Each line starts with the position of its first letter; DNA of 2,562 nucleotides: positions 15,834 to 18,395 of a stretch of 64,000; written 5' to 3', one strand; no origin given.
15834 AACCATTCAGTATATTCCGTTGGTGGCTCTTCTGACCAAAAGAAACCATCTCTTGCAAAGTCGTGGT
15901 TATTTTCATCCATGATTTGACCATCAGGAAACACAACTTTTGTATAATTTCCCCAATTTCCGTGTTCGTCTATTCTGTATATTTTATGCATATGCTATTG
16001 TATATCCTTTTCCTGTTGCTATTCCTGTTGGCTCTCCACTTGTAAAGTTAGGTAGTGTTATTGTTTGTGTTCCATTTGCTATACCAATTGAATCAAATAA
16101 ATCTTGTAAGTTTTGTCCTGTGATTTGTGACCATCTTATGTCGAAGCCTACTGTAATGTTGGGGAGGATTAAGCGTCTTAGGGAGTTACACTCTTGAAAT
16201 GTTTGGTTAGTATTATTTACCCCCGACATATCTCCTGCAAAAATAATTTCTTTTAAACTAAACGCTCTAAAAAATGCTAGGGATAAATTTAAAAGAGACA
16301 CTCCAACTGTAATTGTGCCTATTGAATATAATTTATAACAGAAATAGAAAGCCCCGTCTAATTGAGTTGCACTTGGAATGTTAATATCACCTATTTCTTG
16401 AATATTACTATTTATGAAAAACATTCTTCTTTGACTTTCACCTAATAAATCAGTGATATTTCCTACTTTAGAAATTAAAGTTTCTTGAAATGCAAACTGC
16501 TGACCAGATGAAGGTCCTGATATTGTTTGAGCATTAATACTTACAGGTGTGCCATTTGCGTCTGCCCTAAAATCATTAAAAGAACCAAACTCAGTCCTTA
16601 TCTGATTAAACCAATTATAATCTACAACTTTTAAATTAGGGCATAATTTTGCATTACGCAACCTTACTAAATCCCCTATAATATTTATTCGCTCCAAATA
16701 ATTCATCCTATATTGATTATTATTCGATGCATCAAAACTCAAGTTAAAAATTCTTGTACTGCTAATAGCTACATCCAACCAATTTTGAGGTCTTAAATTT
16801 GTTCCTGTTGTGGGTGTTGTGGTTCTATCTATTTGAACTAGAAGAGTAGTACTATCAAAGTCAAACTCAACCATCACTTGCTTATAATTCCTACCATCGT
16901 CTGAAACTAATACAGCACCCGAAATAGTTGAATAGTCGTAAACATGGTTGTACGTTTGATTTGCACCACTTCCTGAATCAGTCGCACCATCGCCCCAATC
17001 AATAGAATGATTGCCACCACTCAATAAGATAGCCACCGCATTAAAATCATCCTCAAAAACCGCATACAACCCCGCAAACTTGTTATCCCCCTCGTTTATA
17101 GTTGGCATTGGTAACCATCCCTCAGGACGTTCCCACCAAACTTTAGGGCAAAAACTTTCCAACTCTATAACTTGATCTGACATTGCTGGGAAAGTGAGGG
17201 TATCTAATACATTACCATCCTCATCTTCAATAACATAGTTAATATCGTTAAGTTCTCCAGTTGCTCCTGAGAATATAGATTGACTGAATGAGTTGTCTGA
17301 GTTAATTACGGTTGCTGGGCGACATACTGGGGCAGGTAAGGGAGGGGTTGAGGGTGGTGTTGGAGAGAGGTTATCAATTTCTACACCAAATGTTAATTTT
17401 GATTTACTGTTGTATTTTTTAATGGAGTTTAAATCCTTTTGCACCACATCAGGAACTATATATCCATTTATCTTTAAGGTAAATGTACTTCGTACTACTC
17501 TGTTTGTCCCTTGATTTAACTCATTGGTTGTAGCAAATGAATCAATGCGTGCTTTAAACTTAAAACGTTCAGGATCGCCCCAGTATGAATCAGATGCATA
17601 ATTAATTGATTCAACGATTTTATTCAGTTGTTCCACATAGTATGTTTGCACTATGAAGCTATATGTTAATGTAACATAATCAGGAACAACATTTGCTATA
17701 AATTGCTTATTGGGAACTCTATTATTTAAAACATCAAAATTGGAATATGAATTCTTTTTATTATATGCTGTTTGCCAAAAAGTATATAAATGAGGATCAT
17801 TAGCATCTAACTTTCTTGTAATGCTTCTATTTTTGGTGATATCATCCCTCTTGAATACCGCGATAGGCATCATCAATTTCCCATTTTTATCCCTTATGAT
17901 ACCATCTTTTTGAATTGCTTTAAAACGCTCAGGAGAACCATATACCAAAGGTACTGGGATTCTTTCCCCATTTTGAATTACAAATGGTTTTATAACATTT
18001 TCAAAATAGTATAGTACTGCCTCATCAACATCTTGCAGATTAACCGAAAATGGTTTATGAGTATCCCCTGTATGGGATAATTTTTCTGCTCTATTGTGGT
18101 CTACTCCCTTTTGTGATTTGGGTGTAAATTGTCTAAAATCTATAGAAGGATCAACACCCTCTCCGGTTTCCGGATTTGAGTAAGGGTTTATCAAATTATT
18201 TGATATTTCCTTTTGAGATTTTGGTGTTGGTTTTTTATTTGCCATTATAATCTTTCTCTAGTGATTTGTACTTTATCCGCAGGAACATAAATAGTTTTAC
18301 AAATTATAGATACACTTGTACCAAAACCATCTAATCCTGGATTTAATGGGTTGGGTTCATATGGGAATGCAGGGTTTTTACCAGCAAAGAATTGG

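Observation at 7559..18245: Triplicated two-gene cassette: BspA-type LRR/PKD-like putative receptor-binding protein plus a conserved 61-67 aa partner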

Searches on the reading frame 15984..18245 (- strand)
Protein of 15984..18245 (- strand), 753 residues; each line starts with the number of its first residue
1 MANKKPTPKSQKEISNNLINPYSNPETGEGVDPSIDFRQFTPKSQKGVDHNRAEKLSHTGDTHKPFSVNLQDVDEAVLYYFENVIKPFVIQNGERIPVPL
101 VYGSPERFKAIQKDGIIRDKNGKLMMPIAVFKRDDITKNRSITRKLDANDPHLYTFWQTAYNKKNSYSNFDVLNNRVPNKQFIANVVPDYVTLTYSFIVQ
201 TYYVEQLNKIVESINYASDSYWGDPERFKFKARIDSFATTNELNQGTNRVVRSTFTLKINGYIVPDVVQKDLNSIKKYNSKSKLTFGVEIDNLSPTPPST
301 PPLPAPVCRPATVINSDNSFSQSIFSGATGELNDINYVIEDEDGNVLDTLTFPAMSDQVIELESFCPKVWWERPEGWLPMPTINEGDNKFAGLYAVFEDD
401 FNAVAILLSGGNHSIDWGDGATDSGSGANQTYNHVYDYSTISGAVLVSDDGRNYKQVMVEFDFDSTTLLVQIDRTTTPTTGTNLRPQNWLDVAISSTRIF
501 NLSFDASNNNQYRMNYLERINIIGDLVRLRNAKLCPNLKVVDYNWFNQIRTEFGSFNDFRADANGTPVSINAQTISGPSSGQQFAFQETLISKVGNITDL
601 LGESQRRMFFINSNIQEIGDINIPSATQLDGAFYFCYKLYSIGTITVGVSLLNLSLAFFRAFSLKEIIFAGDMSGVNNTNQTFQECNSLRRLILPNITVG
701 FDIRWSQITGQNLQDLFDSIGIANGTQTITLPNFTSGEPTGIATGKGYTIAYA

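Call 3: search_protein_families(library=pfam, proteins=[window:15984-18245:-], max_evalue=1)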
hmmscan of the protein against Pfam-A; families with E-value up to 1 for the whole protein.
window:15984-18245:- (753 aa): 1 family
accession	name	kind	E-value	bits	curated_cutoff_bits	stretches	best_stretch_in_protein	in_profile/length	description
PF13306.12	LRR_5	-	0.15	12.4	27.7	1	619-696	14-88/127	BspA type Leucine rich repeat region (6 copies)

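Call 4: search_protein_families(library=phrogs, proteins=[window:15984-18245:-], max_evalue=0.01)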
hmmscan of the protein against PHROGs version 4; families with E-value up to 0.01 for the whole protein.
window:15984-18245:- (753 aa): 0 families

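Call 10: search_dna_similar(query=window:15984-18245:-, collection=phages, mode=protein, max_rows=30)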
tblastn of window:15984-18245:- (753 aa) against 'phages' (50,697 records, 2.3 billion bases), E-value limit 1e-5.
Records with a match: 6; places in all: 6; records where one place covers at least 80% of the query: 0.
Best place of each record, by identity: <60% 6.
By first word of the organism name: Flavobacterium 4; uncultured 1; Microcystis 1.
By host as written in the record: Flavobacterium sp. LMO8 4; - 1; Microcystis elabens 1.
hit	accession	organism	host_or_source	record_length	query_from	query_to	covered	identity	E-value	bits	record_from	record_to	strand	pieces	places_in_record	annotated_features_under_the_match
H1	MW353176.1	Flavobacterium phage vB_FspM_immuto_3-5A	Flavobacterium sp. LMO8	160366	4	289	38%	48.6%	9e-77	276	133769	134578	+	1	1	hypothetical protein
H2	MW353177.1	Flavobacterium phage vB_FspM_immuto_13-6C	Flavobacterium sp. LMO8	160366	4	289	38%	48.6%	9e-77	276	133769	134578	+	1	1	hypothetical protein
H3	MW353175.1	Flavobacterium phage vB_FspM_immuto_2-6A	Flavobacterium sp. LMO8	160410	4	289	38%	48.6%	9e-77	276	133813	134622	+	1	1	hypothetical protein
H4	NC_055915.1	Flavobacterium phage vB_FspM_immuto_2-6A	Flavobacterium sp. LMO8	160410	4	289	38%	48.6%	9e-77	276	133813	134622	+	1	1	hypothetical protein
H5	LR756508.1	uncultured phage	metagenomic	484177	25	292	36%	32.9%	9e-29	130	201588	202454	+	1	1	record has no annotation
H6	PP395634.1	Microcystis phage Mel-JY01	Microcystis elabens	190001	52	289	32%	30.5%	2e-29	132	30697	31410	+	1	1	hypothetical protein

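Call 12: get_annotated_region(hit=H4, flank=12000)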
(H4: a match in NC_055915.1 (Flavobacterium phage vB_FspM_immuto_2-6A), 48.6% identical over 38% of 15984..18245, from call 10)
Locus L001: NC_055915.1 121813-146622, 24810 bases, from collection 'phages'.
description: Flavobacterium phage vB_FspM_immuto_2-6A, complete genome.
organism: Flavobacterium phage vB_FspM_immuto_2-6A (NCBI taxid 2801477)
taxonomy: Viruses; Duplodnaviria; Heunggongvirae; Uroviricota; Caudoviricetes; Immutovirus; Immutovirus immuto
host: Flavobacterium sp. LMO8; source: Baltic Sea mesocosm; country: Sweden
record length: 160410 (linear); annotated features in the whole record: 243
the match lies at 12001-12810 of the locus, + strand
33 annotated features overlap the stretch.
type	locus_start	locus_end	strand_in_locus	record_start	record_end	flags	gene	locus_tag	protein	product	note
CDS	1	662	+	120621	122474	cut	-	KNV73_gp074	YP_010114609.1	capsid assembly protein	Bacteriophage T4-like capsid assembly protein (Gp20)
CDS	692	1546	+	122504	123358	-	-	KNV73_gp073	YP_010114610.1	hypothetical protein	-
CDS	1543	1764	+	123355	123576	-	-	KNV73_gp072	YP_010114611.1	hypothetical protein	-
CDS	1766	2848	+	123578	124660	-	-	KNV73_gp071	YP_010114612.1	hypothetical protein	-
CDS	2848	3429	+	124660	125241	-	-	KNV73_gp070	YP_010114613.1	prohead core protein serine protease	-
CDS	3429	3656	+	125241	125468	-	-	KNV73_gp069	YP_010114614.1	hypothetical protein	-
CDS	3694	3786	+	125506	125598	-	-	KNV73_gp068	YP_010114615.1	hypothetical protein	-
CDS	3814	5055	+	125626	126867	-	-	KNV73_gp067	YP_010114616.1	DNA polymerase phi-like protein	-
CDS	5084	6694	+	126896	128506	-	-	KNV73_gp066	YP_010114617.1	major capsid protein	Major capsid protein Gp23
CDS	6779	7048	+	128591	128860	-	-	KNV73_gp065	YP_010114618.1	tail fiber protein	-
CDS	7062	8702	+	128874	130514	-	-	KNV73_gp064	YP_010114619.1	hypothetical protein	-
CDS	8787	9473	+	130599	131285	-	-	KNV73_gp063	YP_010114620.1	PhoH-like phosphate starvation-inducible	Phosphate starvation-inducible protein, PhoH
CDS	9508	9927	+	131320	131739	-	-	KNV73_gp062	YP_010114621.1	hypothetical protein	-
CDS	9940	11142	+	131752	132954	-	-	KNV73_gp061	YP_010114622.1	putative head completion protein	-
CDS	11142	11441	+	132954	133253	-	-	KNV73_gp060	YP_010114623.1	hypothetical protein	-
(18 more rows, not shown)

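Call 15: search_solved_structures(query=A1, max_evalue=10, show_alignments=2)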
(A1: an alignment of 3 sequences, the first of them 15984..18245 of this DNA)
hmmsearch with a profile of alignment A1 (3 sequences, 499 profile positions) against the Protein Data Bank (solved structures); distinct sequences matched with E-value up to 10: 3.
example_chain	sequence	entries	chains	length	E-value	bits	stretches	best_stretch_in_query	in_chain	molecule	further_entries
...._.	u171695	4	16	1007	0.0077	18.1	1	370-479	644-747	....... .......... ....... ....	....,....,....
4oju_A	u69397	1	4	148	0.72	11.6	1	385-441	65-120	hypothetical leucine rich repeat protein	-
9nxo_A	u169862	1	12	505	1.9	10.2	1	42-160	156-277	Pseudomonas phage Pa223 Ejection protein, periplasmic tunnel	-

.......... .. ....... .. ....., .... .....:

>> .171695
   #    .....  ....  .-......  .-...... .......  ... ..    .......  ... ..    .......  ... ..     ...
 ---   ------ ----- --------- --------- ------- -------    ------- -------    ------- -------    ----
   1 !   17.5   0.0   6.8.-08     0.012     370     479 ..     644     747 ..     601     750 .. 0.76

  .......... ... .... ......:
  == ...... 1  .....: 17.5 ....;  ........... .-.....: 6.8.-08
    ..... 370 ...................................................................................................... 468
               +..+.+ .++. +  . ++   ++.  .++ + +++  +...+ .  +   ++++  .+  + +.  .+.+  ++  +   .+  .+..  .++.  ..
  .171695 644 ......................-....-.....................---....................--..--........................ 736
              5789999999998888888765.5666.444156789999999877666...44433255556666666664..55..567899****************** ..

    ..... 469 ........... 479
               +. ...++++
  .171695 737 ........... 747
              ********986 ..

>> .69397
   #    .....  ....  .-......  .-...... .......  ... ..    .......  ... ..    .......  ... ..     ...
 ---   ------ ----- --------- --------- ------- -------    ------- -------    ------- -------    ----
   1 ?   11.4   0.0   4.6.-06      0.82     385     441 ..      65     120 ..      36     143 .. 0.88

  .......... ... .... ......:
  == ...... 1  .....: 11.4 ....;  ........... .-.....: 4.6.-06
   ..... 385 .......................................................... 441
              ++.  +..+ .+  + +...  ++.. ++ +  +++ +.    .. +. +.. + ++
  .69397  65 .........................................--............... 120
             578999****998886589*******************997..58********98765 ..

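Call 40: predict_structure(alignment_id=A5)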
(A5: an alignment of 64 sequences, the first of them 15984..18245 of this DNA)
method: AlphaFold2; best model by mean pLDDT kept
length: 753 residues; sequences in the alignment: 64
mean_pLDDT: 49.1   pTM: 0.40
mean pLDDT of the five models: 49.1, 48.1, 47.0, 46.6, 45.2
residues with pLDDT >= 90: 102; 70-90: 10; 50-70: 150; < 50: 491
segments of 3 or more residues with pLDDT < 50: 1-6, 44-59, 63-74, 80-85, 99-115, 124-196, 200-202, 221-225, 243-245, 261-271, 280-337, 349-596, 598-610
pLDDT, mean of each block of 10 residues (from residue 1): 48 56 57 53 46 42 42 49 52 56 46 51 47 37 40 40 37 36 32 46 58 62 49 59 51 57 44 51 37 38 36 33 36 46 61 30 26 28 31 27 27 29 33 26 30 37 35 36 31 28 34 29 39 35 31 32 38 27 30 43 40 59 55 59 66 94 94 95 97 98 98 98 97 97 98 96
secondary structure, 60 per line:
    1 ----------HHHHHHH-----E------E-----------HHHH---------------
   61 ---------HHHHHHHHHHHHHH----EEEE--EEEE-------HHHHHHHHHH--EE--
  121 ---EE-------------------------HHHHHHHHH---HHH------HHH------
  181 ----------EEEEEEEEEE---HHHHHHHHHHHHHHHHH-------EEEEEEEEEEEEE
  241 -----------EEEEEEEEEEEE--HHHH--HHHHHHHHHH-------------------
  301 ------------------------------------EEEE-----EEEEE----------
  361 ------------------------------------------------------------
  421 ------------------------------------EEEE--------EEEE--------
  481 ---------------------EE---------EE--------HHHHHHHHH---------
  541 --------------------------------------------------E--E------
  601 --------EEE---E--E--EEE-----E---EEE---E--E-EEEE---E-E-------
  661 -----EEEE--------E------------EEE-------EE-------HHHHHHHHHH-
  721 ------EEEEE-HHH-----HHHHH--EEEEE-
elements in order (helices of 4 or more, strands of 3 or more residues): H11-17 H42-45 H70-83 E88-91 E94-97 H105-114 H151-159 E191-200 H204-220 E228-240 E252-263 H266-269 H272-281 E337-340 E346-350 E457-460 E469-472 H523-531 E609-611 E621-623 E633-635 E644-647 E666-669 E691-693 H710-719 E727-731 H741-745 E748-752

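Call 43: fold_search(model_id=the predicted structure, library=pdb)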
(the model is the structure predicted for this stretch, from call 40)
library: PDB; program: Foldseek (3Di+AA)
matches with E <= 10: 622; with E <= 0.001: 0
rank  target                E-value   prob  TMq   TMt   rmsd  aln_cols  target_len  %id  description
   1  6yxx_AW               3.4e-02  0.28  0.07  0.15  21.8       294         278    8  State A of the Trypanosoma brucei mitoribosomal large subunit assembly intermediate (released 2020-10-14)
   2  9g6k_LY               3.6e-02  0.33  0.08  0.14  21.7       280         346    9  LSU structure derived from the LSU sample of the mitoribosome from T. gondii. (released 2024-12-11)
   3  4hud_A                7.2e-02  0.51  0.07  0.22  22.7       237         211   15  Structure of the bacteriophage T4 tail terminator protein, gp15. (released 2013-02-27)
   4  6hix_AW               8.0e-02  0.16  0.07  0.14  22.6       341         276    8  Cryo-EM structure of the Trypanosoma brucei mitochondrial ribosome - This entry contains the large mitoribosomal subu (released 2018-09-26)
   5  4huh_C                9.9e-02  0.94  0.07  0.21   7.9        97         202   18  Structure of the bacteriophage T4 tail terminator protein, gp15 (C-terminal truncation mutant 1-261). (released 2013-02-27)
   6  6z1p_Aw               1.1e-01  0.16  0.06  0.11  40.3       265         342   11  Structure of the mitochondrial ribosome from Tetrahymena thermophila (released 2020-06-24)
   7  7aoi_AW               1.2e-01  0.16  0.07  0.13  21.9       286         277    8  Trypanosoma brucei mitochondrial ribosome large subunit assembly intermediate (released 2020-12-02)
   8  4huh_F                1.2e-01  0.92  0.07  0.21   7.9        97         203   18  Structure of the bacteriophage T4 tail terminator protein, gp15 (C-terminal truncation mutant 1-261). (released 2013-02-27)
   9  4huh_E                1.2e-01  0.92  0.07  0.21   7.9        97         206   18  Structure of the bacteriophage T4 tail terminator protein, gp15 (C-terminal truncation mutant 1-261). (released 2013-02-27)
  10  4huh_B                1.3e-01  0.92  0.07  0.21   7.9        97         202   18  Structure of the bacteriophage T4 tail terminator protein, gp15 (C-terminal truncation mutant 1-261). (released 2013-02-27)
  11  9evs_1T               2.0e-01  0.21  0.06  0.19  13.4       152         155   11  Structure of the flowering plant mitoribosome with P-site tRNA (released 2025-09-03)
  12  8u15_D                2.3e-01  0.28  0.07  0.12  11.2       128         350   11  The ternary complex structure of DDB1-CRBN-SALL4(ZF1,2)-short bound to CC-220 (released 2023-12-27)
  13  8a22_Ar               3.9e-01  0.09  0.05  0.13  22.8       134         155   11  Structure of the mitochondrial ribosome from Polytomella magna (released 2022-11-16)
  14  8p7x_s                4.4e-01  0.23  0.06  0.27  10.0        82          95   13  Mycoplasma pneumoniae 70S ribosome in chloramphenicol-treated cells (released 2024-11-20)
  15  7fii_R                4.6e-01  0.25  0.08  0.10  11.9       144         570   14  luteinizing hormone/choriogonadotropin receptor-chorionic gonadotropin-Gs complex (released 2021-09-29)
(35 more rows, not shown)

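Call 44: get_annotated_region(hit=H6, flank=6000)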
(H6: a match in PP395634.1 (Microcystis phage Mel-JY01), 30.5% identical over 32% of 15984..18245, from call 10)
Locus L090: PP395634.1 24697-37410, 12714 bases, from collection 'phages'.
description: Microcystis phage Mel-JY01, complete genome.
organism: Microcystis phage Mel-JY01 (NCBI taxid 3126653)
taxonomy: Viruses; Duplodnaviria; Heunggongvirae; Uroviricota; Caudoviricetes
host: Microcystis elabens; source: -; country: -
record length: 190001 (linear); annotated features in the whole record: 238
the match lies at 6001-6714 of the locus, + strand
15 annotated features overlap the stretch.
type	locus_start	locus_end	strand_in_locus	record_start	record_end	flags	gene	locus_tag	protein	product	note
CDS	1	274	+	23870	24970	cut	-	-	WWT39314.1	hypothetical protein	-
CDS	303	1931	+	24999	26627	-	-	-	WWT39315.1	capsid protein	T4-like bacteriophage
CDS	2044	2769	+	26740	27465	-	-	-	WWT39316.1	hypothetical protein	-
CDS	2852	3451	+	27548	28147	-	-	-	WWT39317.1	hypothetical protein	-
CDS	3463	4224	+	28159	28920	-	-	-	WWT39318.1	putative ATPase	phosphate starvation-inducible protein PhoH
CDS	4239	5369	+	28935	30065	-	-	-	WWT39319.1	hypothetical protein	-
CDS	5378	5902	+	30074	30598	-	-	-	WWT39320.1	hypothetical protein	-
CDS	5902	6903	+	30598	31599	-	-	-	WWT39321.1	hypothetical protein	-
CDS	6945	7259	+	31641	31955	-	-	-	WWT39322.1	hypothetical protein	-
CDS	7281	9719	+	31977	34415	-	-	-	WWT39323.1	tail sheath C-terminal domain containing protein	-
CDS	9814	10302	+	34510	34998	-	-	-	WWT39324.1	tail tube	Gp19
CDS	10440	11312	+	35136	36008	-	-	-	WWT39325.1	hypothetical protein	-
CDS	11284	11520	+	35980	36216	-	-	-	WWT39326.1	hypothetical protein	-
CDS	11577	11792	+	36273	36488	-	-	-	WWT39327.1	hypothetical protein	-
CDS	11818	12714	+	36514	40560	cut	-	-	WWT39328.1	hypothetical protein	-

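Call 45: get_annotated_region(hit=H5, flank=3000)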
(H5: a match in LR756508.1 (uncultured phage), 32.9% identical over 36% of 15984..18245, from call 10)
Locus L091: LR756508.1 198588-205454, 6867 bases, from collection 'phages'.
description: uncultured phage genome assembly, chromosome: 1.
organism: uncultured phage (NCBI taxid 278008)
taxonomy: Viruses; environmental samples
host: -; source: metagenomic; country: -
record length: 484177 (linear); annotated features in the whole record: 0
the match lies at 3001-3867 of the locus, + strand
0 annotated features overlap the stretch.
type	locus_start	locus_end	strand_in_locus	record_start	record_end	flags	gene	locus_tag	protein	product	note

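Call 61: search_protein_families(library=ncbifam, proteins=[window:15984-18245:-], max_evalue=0.01)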
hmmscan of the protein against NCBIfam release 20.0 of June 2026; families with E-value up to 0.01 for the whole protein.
window:15984-18245:- (753 aa): 0 families

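Call 101: search_protein_families(library=pfam, proteins=[L001:11872-13263:+, L090:5902-6903:+], max_evalue=0.1)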
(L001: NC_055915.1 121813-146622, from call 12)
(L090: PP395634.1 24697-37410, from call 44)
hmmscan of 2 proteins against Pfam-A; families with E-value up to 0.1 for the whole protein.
L001:11872-13263:+ (463 aa): 0 families

L090:5902-6903:+ (333 aa): 0 families
